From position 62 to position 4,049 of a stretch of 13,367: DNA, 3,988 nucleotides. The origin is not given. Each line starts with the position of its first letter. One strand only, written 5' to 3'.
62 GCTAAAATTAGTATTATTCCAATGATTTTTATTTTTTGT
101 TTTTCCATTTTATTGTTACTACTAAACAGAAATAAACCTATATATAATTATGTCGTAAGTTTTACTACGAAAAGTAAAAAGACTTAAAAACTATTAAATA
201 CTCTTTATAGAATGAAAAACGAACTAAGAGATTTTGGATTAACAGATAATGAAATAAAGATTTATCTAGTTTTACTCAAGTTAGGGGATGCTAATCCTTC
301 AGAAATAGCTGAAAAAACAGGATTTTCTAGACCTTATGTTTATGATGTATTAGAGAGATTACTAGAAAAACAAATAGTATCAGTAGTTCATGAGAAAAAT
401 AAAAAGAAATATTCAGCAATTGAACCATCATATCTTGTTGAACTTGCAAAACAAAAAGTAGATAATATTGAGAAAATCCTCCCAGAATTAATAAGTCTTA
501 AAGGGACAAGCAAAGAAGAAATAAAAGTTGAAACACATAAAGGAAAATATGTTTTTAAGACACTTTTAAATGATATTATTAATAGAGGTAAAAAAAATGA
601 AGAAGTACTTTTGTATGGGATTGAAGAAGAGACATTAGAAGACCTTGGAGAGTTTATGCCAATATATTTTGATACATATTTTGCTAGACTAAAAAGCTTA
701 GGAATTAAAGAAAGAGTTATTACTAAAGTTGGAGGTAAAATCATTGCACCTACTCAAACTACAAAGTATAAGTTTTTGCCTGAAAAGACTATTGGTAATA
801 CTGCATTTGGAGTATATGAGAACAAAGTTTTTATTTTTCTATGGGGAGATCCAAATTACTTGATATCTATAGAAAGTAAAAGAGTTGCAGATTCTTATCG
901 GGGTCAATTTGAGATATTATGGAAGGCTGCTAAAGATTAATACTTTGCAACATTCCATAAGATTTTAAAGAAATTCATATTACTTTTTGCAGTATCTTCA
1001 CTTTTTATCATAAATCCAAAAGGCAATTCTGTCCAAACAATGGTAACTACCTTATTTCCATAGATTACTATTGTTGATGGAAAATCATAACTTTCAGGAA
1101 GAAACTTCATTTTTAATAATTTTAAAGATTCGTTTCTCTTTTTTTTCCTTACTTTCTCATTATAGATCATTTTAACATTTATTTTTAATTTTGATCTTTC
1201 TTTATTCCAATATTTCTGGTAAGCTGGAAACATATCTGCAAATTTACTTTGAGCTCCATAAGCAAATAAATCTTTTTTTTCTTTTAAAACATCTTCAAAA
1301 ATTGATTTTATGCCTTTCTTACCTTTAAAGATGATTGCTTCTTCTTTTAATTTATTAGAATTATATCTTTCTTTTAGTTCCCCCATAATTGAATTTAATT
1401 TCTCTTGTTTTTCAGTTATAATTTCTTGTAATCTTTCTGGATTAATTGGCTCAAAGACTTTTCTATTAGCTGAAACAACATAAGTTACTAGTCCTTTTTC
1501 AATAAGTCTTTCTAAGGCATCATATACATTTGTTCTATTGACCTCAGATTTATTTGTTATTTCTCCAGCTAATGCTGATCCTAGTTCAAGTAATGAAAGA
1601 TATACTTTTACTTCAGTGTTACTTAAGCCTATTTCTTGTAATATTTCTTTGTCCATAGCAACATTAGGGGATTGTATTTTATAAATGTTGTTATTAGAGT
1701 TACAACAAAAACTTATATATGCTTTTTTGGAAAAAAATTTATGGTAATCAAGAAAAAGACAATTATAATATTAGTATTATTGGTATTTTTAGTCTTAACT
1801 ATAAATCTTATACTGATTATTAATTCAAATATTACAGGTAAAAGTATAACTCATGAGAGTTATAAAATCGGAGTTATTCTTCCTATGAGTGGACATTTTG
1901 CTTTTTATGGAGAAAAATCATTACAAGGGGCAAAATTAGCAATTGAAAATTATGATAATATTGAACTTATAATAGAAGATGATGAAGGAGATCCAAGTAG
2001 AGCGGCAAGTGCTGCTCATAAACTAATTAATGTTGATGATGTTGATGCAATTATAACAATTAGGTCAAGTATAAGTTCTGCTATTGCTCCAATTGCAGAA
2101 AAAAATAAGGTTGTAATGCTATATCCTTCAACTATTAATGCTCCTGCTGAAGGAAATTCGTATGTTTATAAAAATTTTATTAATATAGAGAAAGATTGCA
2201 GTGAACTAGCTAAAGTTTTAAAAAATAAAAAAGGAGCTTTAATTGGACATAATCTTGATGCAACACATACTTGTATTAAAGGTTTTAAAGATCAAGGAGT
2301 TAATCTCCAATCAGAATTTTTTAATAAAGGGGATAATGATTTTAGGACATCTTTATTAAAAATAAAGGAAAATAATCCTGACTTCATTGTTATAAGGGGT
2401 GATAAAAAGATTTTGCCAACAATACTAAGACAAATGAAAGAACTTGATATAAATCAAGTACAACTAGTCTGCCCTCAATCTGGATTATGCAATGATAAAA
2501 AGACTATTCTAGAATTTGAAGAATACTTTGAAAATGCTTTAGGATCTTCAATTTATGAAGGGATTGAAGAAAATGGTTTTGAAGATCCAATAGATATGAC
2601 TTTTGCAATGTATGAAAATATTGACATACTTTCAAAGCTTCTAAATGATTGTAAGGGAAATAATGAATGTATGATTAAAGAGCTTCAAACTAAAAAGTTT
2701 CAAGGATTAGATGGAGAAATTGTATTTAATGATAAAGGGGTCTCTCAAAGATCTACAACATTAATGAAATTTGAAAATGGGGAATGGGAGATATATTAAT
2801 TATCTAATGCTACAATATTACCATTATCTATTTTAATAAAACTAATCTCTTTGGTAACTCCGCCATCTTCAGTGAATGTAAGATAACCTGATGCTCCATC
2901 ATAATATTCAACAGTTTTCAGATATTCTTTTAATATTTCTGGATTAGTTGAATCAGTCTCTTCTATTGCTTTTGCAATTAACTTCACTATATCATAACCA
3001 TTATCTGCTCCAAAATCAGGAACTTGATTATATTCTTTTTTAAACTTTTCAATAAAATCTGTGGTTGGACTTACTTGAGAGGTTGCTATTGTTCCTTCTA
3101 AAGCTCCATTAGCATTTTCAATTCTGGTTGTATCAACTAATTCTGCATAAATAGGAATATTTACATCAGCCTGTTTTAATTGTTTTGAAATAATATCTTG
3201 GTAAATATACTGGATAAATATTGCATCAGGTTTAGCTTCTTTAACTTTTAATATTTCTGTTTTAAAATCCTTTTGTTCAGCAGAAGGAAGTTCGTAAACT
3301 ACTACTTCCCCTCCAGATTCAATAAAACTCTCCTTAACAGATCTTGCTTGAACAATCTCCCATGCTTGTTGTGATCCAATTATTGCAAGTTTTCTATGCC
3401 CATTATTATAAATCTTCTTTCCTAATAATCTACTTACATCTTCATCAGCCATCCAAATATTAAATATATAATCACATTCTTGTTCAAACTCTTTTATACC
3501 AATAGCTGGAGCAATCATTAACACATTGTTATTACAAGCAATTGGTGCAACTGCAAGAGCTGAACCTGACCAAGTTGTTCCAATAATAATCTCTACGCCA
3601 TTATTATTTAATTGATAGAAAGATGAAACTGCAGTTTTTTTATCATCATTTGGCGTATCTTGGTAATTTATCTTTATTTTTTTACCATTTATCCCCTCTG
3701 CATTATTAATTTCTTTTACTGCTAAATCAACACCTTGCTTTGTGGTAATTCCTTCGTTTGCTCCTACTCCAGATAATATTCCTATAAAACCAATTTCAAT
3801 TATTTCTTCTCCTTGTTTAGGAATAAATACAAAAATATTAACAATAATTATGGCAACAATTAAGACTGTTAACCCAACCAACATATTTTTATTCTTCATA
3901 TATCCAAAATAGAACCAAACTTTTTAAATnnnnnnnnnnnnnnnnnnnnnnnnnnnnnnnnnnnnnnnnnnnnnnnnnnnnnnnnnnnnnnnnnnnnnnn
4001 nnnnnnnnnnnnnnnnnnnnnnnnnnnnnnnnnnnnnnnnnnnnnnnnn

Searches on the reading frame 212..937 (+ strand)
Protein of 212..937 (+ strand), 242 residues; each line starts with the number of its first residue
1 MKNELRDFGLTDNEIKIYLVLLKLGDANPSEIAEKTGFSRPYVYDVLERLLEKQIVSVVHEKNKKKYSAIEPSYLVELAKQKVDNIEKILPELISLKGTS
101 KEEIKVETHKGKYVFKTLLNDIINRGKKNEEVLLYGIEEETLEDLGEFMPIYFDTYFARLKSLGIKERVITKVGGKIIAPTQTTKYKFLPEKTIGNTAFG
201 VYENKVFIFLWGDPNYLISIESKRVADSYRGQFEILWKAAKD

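Call 18: search_protein_families(library=pfam, proteins=[window:212-937:+], max_evalue=0.001)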
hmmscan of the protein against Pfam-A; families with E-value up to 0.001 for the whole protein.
window:212-937:+ (242 aa): 5 families
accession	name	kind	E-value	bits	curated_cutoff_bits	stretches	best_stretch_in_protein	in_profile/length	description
PF01978.25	TrmB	-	1.5e-19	70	25.6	1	5-72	1-67/68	Sugar-specific transcriptional regulator TrmB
PF13551.12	HTH_29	-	0.00011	22.6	28.1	1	21-65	7-51/64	Winged helix-turn helix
PF13412.12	HTH_24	-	0.00018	21.4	21.9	1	11-56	2-47/48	Winged helix-turn-helix DNA-binding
PF01047.28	MarR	-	0.00049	20.4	24.6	0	10-63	1-54/59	MarR family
PF02002.24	TFIIE_alpha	-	0.00095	19.4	22.9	0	12-94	13-100/105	TFIIE alpha subunit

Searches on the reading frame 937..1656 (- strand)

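Call 18: search_protein_families(library=pfam, proteins=[window:937-1656:-], max_evalue=0.001)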
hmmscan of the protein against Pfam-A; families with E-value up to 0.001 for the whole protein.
window:937-1656:- (239 aa): 2 families
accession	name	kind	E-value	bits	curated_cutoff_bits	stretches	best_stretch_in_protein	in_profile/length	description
PF01978.25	TrmB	-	3.3e-18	65.7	25.6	1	6-74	1-68/68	Sugar-specific transcriptional regulator TrmB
PF08221.17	HTH_9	-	0.00031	21.2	23.4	0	17-61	17-61/62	RNA polymerase III subunit RPC82 helix-turn-helix domain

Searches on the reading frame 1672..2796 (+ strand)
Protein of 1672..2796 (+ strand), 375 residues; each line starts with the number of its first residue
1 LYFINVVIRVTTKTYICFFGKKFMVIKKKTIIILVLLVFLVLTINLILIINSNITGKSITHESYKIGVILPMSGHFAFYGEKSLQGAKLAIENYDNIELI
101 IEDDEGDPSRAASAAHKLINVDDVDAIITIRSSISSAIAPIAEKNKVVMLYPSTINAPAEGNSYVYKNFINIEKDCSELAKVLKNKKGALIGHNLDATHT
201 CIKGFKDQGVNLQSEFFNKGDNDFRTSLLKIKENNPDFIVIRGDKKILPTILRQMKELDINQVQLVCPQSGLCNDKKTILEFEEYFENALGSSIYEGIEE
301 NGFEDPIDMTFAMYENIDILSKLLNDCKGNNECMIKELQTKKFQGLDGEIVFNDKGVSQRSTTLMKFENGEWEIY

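Call 18: search_protein_families(library=pfam, proteins=[window:1672-2796:+], max_evalue=0.001)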
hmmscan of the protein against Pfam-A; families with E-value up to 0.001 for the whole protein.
window:1672-2796:+ (375 aa): 3 families
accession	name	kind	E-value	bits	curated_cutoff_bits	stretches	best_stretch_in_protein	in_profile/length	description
PF13458.12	Peripla_BP_6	-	4.4e-34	119.1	31.7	1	64-269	2-226/343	Periplasmic binding protein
PF13433.12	Peripla_BP_5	-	5.1e-09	36.1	27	1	65-261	2-214/363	Periplasmic binding protein domain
PF01094.35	ANF_receptor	-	2.3e-08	33.9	25.4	1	96-183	24-117/353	Receptor family ligand binding region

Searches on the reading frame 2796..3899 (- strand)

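Call 18: search_protein_families(library=pfam, proteins=[window:2796-3899:-], max_evalue=0.001)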
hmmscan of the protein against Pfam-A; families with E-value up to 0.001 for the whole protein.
window:2796-3899:- (367 aa): 3 families
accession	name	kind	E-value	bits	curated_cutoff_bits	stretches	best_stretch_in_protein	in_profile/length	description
PF13458.12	Peripla_BP_6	-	4.9e-50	171.6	31.7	1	34-360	2-342/343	Periplasmic binding protein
PF13433.12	Peripla_BP_5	-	9.2e-21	74.8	27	1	34-332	1-311/363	Periplasmic binding protein domain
PF01094.35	ANF_receptor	-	2.6e-19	69.9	25.4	1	55-349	4-341/353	Receptor family ligand binding region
